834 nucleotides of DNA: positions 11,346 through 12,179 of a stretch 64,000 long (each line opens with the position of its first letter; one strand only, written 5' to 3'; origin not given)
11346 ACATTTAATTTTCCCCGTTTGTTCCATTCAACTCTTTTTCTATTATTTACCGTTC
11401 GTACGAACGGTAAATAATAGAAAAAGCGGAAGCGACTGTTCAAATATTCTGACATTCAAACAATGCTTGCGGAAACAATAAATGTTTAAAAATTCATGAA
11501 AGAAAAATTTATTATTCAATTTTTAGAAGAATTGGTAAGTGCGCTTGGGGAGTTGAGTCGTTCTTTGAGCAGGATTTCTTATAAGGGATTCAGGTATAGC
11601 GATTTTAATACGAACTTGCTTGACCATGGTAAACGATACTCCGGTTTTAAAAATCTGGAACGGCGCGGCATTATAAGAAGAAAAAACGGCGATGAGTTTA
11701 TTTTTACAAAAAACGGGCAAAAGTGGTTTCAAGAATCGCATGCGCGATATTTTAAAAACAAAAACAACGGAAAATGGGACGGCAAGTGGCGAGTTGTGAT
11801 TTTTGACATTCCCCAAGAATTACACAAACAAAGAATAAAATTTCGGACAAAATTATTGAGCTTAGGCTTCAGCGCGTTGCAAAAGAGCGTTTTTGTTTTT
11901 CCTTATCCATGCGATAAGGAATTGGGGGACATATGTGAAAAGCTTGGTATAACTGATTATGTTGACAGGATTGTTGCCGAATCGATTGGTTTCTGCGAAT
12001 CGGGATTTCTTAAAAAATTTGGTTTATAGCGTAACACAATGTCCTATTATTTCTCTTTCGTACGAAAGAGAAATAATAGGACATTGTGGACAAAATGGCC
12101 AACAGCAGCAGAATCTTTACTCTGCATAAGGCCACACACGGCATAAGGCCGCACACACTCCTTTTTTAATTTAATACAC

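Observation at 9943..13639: Nuclease cluster: stand-alone Cas4-like nuclease, PaaX-like regulator and TM0106-type (Cas4-like plus RNase H-like) nuclease, with a divergent small gene, no CRISPR array and no Cas1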

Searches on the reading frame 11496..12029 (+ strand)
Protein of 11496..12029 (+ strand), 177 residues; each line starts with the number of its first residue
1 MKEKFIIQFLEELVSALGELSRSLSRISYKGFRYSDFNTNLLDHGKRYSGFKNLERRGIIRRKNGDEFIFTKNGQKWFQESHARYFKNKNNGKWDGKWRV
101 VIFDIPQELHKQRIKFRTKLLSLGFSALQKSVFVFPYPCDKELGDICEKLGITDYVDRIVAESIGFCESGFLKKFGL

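Call 3: search_protein_families(library=pfam, proteins=[window:11496-12029:+], max_evalue=1)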
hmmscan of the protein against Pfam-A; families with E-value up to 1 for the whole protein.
window:11496-12029:+ (177 aa): 6 families
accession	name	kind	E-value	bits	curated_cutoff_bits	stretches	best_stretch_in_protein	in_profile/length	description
PF20803.2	PaaX_M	-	4.8e-22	78.3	24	1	92-166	2-76/83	PaaX protein central Cas2-like domain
PF09827.14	CRISPR_Cas2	-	0.0001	22.8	23.8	1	98-134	2-35/74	CRISPR associated protein Cas2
PF13451.12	zf_Tbcl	-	0.03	14.7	24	1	65-89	11-32/48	Probable treble clef domain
PF11141.13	DUF2914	-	0.068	13.3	23.6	1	80-104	24-49/62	Protein of unknown function (DUF2914)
PF04311.20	DUF459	-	0.18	11.5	27.2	1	19-80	133-192/197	Protein of unknown function (DUF459)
PF07976.19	Phe_hydrox_dim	-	0.19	12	24.9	1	82-116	39-75/197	Phenol hydroxylase, C-terminal dimerisation domain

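Call 4: search_protein_families(library=ncbifam, proteins=[window:11496-12029:+], max_evalue=1)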
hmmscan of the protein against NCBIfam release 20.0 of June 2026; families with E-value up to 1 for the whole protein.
window:11496-12029:+ (177 aa): 2 families
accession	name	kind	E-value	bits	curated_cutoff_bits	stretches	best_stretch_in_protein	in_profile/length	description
TIGR02277.1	PaaX_trns_reg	equivalog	4.1e-08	33.1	264.55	1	68-157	61-147/279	phenylacetic acid degradation operon negative regulatory protein PaaX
TIGR01573.1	cas2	equivalog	8.3e-06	26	24.5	1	98-134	2-39/96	CRISPR-associated endonuclease Cas2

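Call 7: search_protein_families(library=padloc, proteins=[window:11496-12029:+], max_evalue=0.1)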
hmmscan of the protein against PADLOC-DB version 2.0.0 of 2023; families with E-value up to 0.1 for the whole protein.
window:11496-12029:+ (177 aa): 12 families
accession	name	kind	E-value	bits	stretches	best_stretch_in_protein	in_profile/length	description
PDLC02068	Cas2_II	-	4e-07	27.8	1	95-134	20-62/137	-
PDLC01251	Cas2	-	1.5e-06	26.4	1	98-134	2-35/84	"CAS-I,CAS-II,CAS-III,CAS-IV,CAS-V,CAS-VI; acquisition_2"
PDLC00935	Cas2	-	2.2e-06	26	1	98-134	2-39/96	CRISPR-associated endonuclease Cas2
PDLC02072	Cas2_II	-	1.4e-05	23.3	1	98-134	7-46/72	-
PDLC02073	Cas2_II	-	2.9e-05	22.5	1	101-135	10-47/49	-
PDLC02069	Cas2_II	-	0.0002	19.8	1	100-134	4-41/130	-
PDLC01591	Cas2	-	0.0012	17.2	1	100-134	4-41/101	"CAS-I,CAS-II,CAS-III,CAS-IV,CAS-V,CAS-VI; acquisition_2"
PDLC02070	Cas2_II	-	0.0015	16.9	1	101-133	5-35/89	-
PDLC01459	Cas2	-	0.0018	16.8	1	100-133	9-45/105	"CAS-I,CAS-II,CAS-III,CAS-IV,CAS-V,CAS-VI; acquisition_2"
PDLC01525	Cas2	-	0.0033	16.2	1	100-134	4-36/90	"CAS-I,CAS-II,CAS-III,CAS-IV,CAS-V,CAS-VI; acquisition_2"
PDLC02075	Cas2a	-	0.03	12.7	0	100-133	4-35/85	-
PDLC04796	PDC-S02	-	0.037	11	1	44-118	173-238/390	-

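Call 10: find_homologous_proteins(query=window:11496-12029:+, max_evalue=0.001)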
Query window:11496-12029:+ (177 aa): 175 proteins with E <= 0.001 among 220 candidates; the best 120 are listed.
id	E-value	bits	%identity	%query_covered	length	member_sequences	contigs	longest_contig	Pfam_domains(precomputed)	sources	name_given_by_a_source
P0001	3.5e-112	390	98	100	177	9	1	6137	PF20803.3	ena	-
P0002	1.8e-85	303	76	100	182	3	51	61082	PF20803.3,PF09827.15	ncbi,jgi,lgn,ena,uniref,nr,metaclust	ncbi:MAG: repressor in the phenylacetic acid catabolism [Candidatus Yanofskybacteria bacterium GW201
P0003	1.0e-70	255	67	100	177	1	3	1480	PF20803.3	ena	-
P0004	8.1e-64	233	61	100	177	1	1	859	PF20803.3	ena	-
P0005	1.3e-63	232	60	100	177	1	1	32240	PF20803.3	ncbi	-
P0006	2.1e-63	231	61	100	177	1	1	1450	PF20803.3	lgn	-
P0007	1.5e-62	229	60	100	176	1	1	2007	PF20803.3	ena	-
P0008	7.0e-62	226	59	100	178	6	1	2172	PF20803.3,PF09827.15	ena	-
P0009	3.8e-61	224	62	100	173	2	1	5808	PF20803.3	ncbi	-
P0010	4.4e-60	221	55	100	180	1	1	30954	PF20803.3,PF09827.15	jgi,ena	-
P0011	5.3e-60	220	57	100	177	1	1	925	PF20803.3,PF09827.15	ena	-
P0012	7.0e-60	220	56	100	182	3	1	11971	PF20803.3,PF09827.15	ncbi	-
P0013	1.1e-59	219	57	100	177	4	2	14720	PF20803.3,PF09827.15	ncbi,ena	-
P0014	1.5e-59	219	58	100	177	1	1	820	PF20803.3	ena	-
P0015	1.6e-59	219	65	89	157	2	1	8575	PF20803.3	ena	-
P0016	3.1e-59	218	61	95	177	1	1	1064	PF20803.3,PF09827.15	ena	-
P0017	2.1e-58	215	56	97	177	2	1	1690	PF20803.3,PF09827.15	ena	-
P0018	2.9e-58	215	55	100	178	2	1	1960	PF20803.3,PF09827.15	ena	-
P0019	3.4e-58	214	56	100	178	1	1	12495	PF20803.3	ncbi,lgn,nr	ncbi:MAG: CRISPR-associated endonuclease Cas2 [bacterium]|nr:CRISPR-associated endonuclease Cas2 [ba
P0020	4.9e-58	214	57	100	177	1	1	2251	PF20803.3,PF09827.15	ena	-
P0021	5.3e-58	214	59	100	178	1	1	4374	PF20803.3,PF09827.15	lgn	-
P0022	6.3e-58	214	58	100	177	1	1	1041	PF20803.3,PF09827.15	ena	-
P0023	6.5e-58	214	59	100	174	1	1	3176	PF20803.3,PF09827.15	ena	-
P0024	1.5e-57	212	56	100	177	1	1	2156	PF20803.3,PF09827.15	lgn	-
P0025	1.7e-57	212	56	100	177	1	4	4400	PF20803.3,PF09827.15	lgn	-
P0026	2.1e-57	212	55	100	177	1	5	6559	PF20803.3,PF09827.15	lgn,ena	-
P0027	1.3e-56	209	57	100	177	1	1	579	PF20803.3,PF09827.15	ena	-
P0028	7.9e-56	207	56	100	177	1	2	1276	PF20803.3,PF09827.15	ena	-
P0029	1.9e-55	205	56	100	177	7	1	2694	PF20803.3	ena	-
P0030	1.9e-55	205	58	95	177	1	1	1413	PF20803.3,PF09827.15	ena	-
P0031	4.8e-55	204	55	100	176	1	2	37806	PF20803.3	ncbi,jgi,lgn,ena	-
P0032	1.6e-54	202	55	100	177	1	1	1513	PF20803.3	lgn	-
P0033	7.2e-54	200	53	100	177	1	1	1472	PF20803.3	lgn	-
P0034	1.3e-53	200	55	100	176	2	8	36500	PF20803.3,PF09827.15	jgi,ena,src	-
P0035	7.1e-53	197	53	100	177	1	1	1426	PF20803.3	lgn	-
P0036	1.3e-52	196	54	100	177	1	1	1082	PF20803.3,PF09827.15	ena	-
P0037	2.5e-52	195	53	100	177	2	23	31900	PF20803.3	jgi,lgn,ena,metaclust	metaclust:\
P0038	4.3e-52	195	55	99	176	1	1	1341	PF20803.3,PF09827.15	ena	-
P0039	5.3e-51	191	52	100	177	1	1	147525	PF20803.3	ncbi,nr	ncbi:MAG: hypothetical protein HYT67_00640 [Candidatus Yanofskybacteria bacterium]|nr:hypothetical p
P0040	5.3e-51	191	51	100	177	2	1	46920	PF20803.3,PF09827.15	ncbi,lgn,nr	ncbi:MAG: CRISPR-associated endonuclease Cas2 [bacterium]|nr:CRISPR-associated endonuclease Cas2 [ba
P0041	7.3e-51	191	54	100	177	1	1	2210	PF20803.3,PF09827.15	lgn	-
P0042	8.9e-51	190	51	100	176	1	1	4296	PF20803.3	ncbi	-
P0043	3.7e-50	188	52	100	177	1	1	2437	PF20803.3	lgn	-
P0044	5.9e-50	188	52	100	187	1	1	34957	PF20803.3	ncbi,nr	ncbi:MAG: CRISPR-associated endonuclease Cas2 [Candidatus Yanofskybacteria bacterium]|nr:CRISPR-asso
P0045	8.6e-49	184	53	98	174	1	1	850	PF20803.3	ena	-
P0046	8.8e-49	184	53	98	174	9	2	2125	PF20803.3,PF09827.15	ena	-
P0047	3.2e-47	179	51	99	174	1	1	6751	PF20803.3,PF09827.15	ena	-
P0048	1.2e-46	177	50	100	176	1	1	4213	PF20803.3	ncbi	-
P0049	2.7e-46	176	53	90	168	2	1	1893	PF20803.3,PF09827.15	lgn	-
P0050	2.7e-46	176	52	100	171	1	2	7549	PF20803.3,PF09827.15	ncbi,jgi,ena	-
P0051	3.3e-46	175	50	100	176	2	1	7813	PF20803.3,PF09827.15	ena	-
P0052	9.8e-46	174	50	100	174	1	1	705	PF20803.3,PF09827.15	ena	-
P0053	1.3e-45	173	53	97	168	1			PF20803.3,PF09827.15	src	-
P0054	1.3e-45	173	50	97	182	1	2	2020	PF20803.3,PF09827.15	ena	-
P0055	3.7e-45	172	49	100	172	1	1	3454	PF20803.3,PF09827.15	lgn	-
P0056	8.1e-44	168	48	99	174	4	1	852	PF20803.3,PF09827.15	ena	-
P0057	2.5e-43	166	51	98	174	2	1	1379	PF20803.3,PF09827.15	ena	-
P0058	3.2e-43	166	49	100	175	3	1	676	PF20803.3,PF09827.15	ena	-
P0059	3.4e-43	166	49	100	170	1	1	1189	PF20803.3,PF09827.15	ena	-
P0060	2.9e-42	163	47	100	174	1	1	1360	PF20803.3,PF09827.15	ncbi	-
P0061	4.6e-42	162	48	100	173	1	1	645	PF20803.3,PF09827.15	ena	-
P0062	8.1e-42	161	48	91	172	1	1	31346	PF20803.3,PF09827.15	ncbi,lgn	-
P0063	1.0e-41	161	48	100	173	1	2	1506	PF20803.3,PF09827.15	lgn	-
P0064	1.6e-41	160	51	99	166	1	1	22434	PF20803.3,PF09827.15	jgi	jgi:phenylacetic acid degradation operon negative regulatory protein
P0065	1.7e-41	160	50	100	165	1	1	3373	PF20803.3,PF09827.15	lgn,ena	-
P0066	1.4e-40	157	48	94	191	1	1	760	PF20803.3,PF09827.15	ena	-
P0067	1.4e-40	157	49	98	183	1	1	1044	PF20803.3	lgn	-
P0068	2.4e-40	156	46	96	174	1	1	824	PF20803.3,PF09827.15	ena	-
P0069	6.3e-40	155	50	94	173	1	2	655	PF20803.3,PF09827.15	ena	-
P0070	9.4e-40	154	50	100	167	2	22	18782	PF20803.3,PF09827.15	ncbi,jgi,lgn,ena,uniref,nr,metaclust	ncbi:MAG: CRISPR-associated endonuclease Cas2 [Candidatus Yanofskybacteria bacterium RIFCSPHIGHO2_02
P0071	1.0e-39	154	45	100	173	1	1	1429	PF20803.3,PF09827.15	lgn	-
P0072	5.2e-39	152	50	100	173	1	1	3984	PF20803.3,PF09827.15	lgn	-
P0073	5.5e-39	152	44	100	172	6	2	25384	PF20803.3,PF09827.15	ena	-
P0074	8.9e-39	151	47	100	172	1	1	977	PF20803.3,PF09827.15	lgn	-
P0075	9.2e-39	151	47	100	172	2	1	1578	PF20803.3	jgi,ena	-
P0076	2.2e-38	150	46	100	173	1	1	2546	PF20803.3,PF09827.15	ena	-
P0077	3.7e-38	149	49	93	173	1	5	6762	PF20803.3,PF09827.15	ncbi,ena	-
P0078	4.4e-38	149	46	100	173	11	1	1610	PF20803.3,PF09827.15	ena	-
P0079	5.0e-38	149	49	93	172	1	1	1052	PF20803.3,PF09827.15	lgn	-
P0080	9.7e-38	148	43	100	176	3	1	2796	PF20803.3,PF09827.15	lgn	-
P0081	1.0e-37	148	44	98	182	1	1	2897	PF20803.3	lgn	-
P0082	1.5e-37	147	44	100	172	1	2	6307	PF20803.3,PF09827.15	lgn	-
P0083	1.6e-37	147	43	100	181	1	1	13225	PF20803.3,PF09827.15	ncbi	-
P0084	1.8e-37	147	45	93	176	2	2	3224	PF20803.3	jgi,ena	-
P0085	2.2e-37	147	44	100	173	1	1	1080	PF20803.3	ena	-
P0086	2.6e-37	146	44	100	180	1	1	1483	PF20803.3,PF09827.15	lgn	-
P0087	2.7e-37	146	45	100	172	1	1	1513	PF20803.3,PF09827.15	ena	-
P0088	4.8e-37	146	47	99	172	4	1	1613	PF20803.3,PF09827.15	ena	-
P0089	2.3e-36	143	46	99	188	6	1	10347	PF20803.3,PF09827.15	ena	-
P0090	2.4e-36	143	42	100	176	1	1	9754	PF20803.3,PF09827.15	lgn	-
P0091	3.9e-36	143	45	99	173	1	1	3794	PF20803.3,PF09827.15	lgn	-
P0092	5.0e-36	142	52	81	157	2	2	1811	PF20803.3,PF09827.15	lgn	-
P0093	6.3e-36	142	46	100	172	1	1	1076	PF20803.3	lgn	-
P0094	9.5e-36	141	45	98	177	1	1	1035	PF20803.3,PF09827.15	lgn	-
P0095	1.3e-35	141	44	100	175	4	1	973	PF20803.3,PF09827.15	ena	-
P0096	2.1e-35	140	50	76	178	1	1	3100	PF20803.3,PF09827.15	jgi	-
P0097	3.5e-35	139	44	99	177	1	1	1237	PF20803.3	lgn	-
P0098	1.0e-34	138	42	100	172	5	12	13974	PF20803.3,PF09827.15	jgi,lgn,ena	-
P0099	9.7e-34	135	54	77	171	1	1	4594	PF20803.3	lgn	-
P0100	2.5e-32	130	43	93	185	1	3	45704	PF20803.3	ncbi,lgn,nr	ncbi:MAG: hypothetical protein HYT67_00145 [Candidatus Yanofskybacteria bacterium]|nr:hypothetical p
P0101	8.6e-32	128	41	100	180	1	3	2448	PF20803.3,PF09827.15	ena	-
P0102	1.8e-31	127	44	93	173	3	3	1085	PF20803.3,PF09827.15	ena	-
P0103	2.9e-31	127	42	100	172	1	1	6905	PF20803.3,PF09827.15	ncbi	-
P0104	5.6e-30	123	46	73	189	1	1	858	PF20803.3,PF09827.15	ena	-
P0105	8.8e-27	112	48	72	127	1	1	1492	PF20803.3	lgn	-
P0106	9.6e-18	83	46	63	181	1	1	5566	PF20803.3,PF09827.15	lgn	-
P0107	2.5e-17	81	44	59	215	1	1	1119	PF20803.3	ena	-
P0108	9.7e-17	79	43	58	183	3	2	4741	PF20803.3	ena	-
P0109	1.5e-16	79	56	41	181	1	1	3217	PF20803.3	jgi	-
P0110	1.7e-16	79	40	73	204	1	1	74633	PF20803.3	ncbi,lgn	-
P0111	1.8e-16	78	53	41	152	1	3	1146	PF20803.3,PF09827.15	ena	-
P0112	1.1e-15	76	40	67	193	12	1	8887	PF20803.3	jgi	jgi:DNA-binding transcriptional regulator PaaX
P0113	1.5e-15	75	37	73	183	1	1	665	PF20803.3,PF09827.15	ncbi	-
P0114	2.3e-15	75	43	59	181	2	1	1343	PF20803.3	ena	-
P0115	2.3e-15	75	50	36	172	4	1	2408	PF20803.3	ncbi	-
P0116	3.1e-15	74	67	29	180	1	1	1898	PF20803.3,PF09827.15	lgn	-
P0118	4.9e-15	74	56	42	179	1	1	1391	PF20803.3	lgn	-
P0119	5.0e-15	74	38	69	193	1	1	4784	PF20803.3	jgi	-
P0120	7.7e-15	73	35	71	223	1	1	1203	PF20803.3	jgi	-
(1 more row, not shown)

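Call 13: find_related_loci(query=A1, collection=genome_contigs, flank=8000)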
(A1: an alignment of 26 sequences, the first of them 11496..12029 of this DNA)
Query A1 (177 aa) in genome_contigs; peptide patterns used: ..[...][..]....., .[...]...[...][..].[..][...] (x = any residue, [..] = any of these).
600 stretches matched a pattern (row limit reached: there are more); 587 encode a relative of the query (tblastn E <= 1e-3); the best 80 are kept; 80 distinct loci.
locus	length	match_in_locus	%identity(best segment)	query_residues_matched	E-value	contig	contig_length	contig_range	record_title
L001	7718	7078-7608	76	1-177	7e-89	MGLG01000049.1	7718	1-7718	MAG: Candidatus Yanofskybacteria bacterium RIFOXYD1_FULL_42_10 rifoxyd1_full_scaffold_7058, whole genome shotgun sequenc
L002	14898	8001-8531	56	1-177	3e-64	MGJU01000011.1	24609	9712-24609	MAG: Candidatus Yanofskybacteria bacterium RIFCSPHIGHO2_02_FULL_43_17 rifcsphigho2_02_scaffold_3129, whole genome shotgu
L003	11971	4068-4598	56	1-177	8e-64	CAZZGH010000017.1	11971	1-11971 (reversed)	MAG TPA_asm: uncultured Candidatus Saccharibacteria bacterium isolate binchicken_co38_350 genome assembly, contig: NODE_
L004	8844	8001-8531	51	1-177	8e-61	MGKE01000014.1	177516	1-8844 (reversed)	MAG: Candidatus Yanofskybacteria bacterium RIFCSPLOWO2_01_FULL_39_28 rifcsplowo2_01_scaffold_72, whole genome shotgun se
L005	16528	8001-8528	52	1-177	6e-56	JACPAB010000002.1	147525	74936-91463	MAG: Candidatus Yanofskybacteria bacterium isolate NC_groundwater_220_Ag_S-0.1um_46_18 S4_GD2017_2_S1_scaffold_229, whol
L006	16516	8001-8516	51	1-177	2e-51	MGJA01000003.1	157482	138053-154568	MAG: Candidatus Yanofskybacteria bacterium RIFCSPHIGHO2_01_FULL_41_21 rifcsphigho2_01_scaffold_127, whole genome shotgun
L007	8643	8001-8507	48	2-177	3e-48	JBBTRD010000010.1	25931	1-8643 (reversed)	MAG: Patescibacteria group bacterium isolate H41-bin020_1 H41_bin020_1_000000000010, whole genome shotgun sequence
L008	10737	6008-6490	49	1-165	7e-45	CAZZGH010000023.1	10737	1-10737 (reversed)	MAG TPA_asm: uncultured Candidatus Saccharibacteria bacterium isolate binchicken_co38_350 genome assembly, contig: NODE_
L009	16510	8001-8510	46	3-177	6e-43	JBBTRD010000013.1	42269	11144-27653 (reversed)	MAG: Patescibacteria group bacterium isolate H41-bin020_1 H41_bin020_1_000000000013, whole genome shotgun sequence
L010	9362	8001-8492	47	1-165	1e-42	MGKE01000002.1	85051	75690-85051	MAG: Candidatus Yanofskybacteria bacterium RIFCSPLOWO2_01_FULL_39_28 rifcsplowo2_01_scaffold_1115, whole genome shotgun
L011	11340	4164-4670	44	5-177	8e-42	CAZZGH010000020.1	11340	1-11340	MAG TPA_asm: uncultured Candidatus Saccharibacteria bacterium isolate binchicken_co38_350 genome assembly, contig: NODE_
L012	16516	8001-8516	45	1-177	9e-41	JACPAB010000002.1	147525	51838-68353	MAG: Candidatus Yanofskybacteria bacterium isolate NC_groundwater_220_Ag_S-0.1um_46_18 S4_GD2017_2_S1_scaffold_229, whol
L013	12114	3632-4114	46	1-165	2e-40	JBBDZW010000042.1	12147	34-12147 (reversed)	MAG: Candidatus Paceibacterota bacterium isolate LejiaD_43_13 Lejia_D_8097_length_12147_cov_7, whole genome shotgun sequ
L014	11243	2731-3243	44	1-177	6e-40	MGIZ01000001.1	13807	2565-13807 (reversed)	MAG: Candidatus Yanofskybacteria bacterium RIFCSPHIGHO2_01_FULL_39_8b rifcsphigho2_01_scaffold_10644, whole genome shotg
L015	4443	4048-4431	51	48-177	1e-39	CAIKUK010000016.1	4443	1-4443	MAG: Candidatus Yanofskybacteria bacterium isolate LJ-13-9m_bin-277 genome assembly, contig: bin-277:16/24, whole genome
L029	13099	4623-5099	36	23-176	5e-22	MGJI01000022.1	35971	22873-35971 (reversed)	MAG: Candidatus Yanofskybacteria bacterium RIFCSPHIGHO2_01_FULL_44_17 rifcsphigho2_01_scaffold_3696, whole genome shotgu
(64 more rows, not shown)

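Call 28: search_protein_families(library=pfam, alignment_id=A2, max_evalue=0.0001)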
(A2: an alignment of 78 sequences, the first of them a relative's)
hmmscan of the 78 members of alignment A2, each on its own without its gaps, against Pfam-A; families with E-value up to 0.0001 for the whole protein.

A. member 1, L001:6209-6988:+ (259 aa): 1 family
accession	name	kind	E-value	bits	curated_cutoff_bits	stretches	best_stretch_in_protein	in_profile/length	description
PF12705.13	PDDEXK_1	-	3.4e-13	50.5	22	1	67-244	62-242/247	PD-(D/E)XK nuclease superfamily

B. families by the number of members that match (of 78 scanned): 103 families (the first 25 are shown)
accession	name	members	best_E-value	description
PF12705.13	PDDEXK_1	4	3.4e-13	PD-(D/E)XK nuclease superfamily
PF07733.18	DNA_pol3_alpha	2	5.6e-100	Bacterial DNA polymerase III alpha NTPase domain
PF02811.25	PHP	2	2.9e-61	PHP domain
PF17657.6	DNA_pol3_finger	2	3.9e-57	Bacterial DNA polymerase III alpha subunit finger domain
PF00575.29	S1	2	3e-46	S1 RNA binding domain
PF01556.23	DnaJ_C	2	5.2e-40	DnaJ C terminal domain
PF14579.12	HHH_6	2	4.2e-28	Helix-hairpin-helix motif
PF00226.36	DnaJ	2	2.1e-26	DnaJ domain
PF01926.29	MMR_HSR1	2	1e-20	50S ribosome-binding GTPase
PF00293.34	NUDIX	2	2.7e-18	NUDIX domain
PF00684.25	DnaJ_CXXCXGXG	2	6.2e-14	DnaJ central domain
PF13456.12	RVT_3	2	8e-14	Reverse transcriptase-like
PF23459.1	S1_RRP5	2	1.9e-12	RRP5 S1 domain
PF01336.31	tRNA_anti-codon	2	1.3e-11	OB-fold nucleic acid binding domain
PF00075.30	RNase_H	2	3.6e-11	RNase H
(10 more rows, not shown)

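Call 29: search_protein_families(library=pfam, alignment_id=A3, max_evalue=0.0001)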
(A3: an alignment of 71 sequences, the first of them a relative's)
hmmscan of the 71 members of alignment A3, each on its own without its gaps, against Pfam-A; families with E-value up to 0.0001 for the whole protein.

A. member 1, L002:8987-9181:- (64 aa): 0 families

B. families by the number of members that match (of 71 scanned): 87 families (the first 25 are shown)
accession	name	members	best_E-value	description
PF00579.31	tRNA-synt_1b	2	2.3e-79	tRNA synthetases class I (W and Y)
PF13482.12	RNase_H_2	2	6.4e-35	RNase_H superfamily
PF01541.30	GIY-YIG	2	1.2e-18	GIY-YIG catalytic domain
PF06723.19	MreB_Mbl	1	1.6e-138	MreB/Mbl protein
PF00152.25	tRNA-synt_2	1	7.9e-114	tRNA synthetases class II (D, K and N)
PF01116.26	F_bP_aldolase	1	8.4e-79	Fructose-bisphosphate aldolase class-II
PF02481.21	DNA_processg_A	1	4.1e-75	DNA recombination-mediator protein A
PF01715.23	IPPT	1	2.7e-72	IPP transferase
PF00912.28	Transgly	1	5.6e-61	Transglycosylase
PF02826.25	2-Hacid_dh_C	1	3.5e-58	D-isomer specific 2-hydroxyacid dehydrogenase, NAD binding domain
PF00204.31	DNA_gyraseB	1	2.9e-57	DNA gyrase B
PF01195.25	Pept_tRNA_hydro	1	1.5e-54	Peptidyl-tRNA hydrolase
PF00557.29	Peptidase_M24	1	4.7e-50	Metallopeptidase family M24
PF03572.23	Peptidase_S41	1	1e-49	Peptidase family S41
PF01416.25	PseudoU_synth_1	1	1.3e-49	tRNA pseudouridine synthase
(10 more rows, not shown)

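Call 40: predict_structure(alignment_id=A1)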
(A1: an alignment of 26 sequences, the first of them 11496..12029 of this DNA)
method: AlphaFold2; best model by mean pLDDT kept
length: 177 residues; sequences in the alignment: 26
mean_pLDDT: 79.4   pTM: 0.64
mean pLDDT of the five models: 79.4, 73.1, 72.4, 70.6, 68.9
residues with pLDDT >= 90: 54; 70-90: 89; 50-70: 20; < 50: 14
segments of 3 or more residues with pLDDT < 50: 19-29, 39-41
pLDDT, mean of each block of 10 residues (from residue 1): 72 59 44 62 62 86 83 79 75 88 96 89 87 92 86 96 90 86
secondary structure, 60 per line:
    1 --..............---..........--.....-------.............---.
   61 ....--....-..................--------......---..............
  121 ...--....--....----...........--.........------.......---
elements in order: H3-16 H20-29 H44-56 E60-64 E67-70 H72-89 E98-103 H107-123 E126-129 E132-135 H140-150 E156-161 H168-174
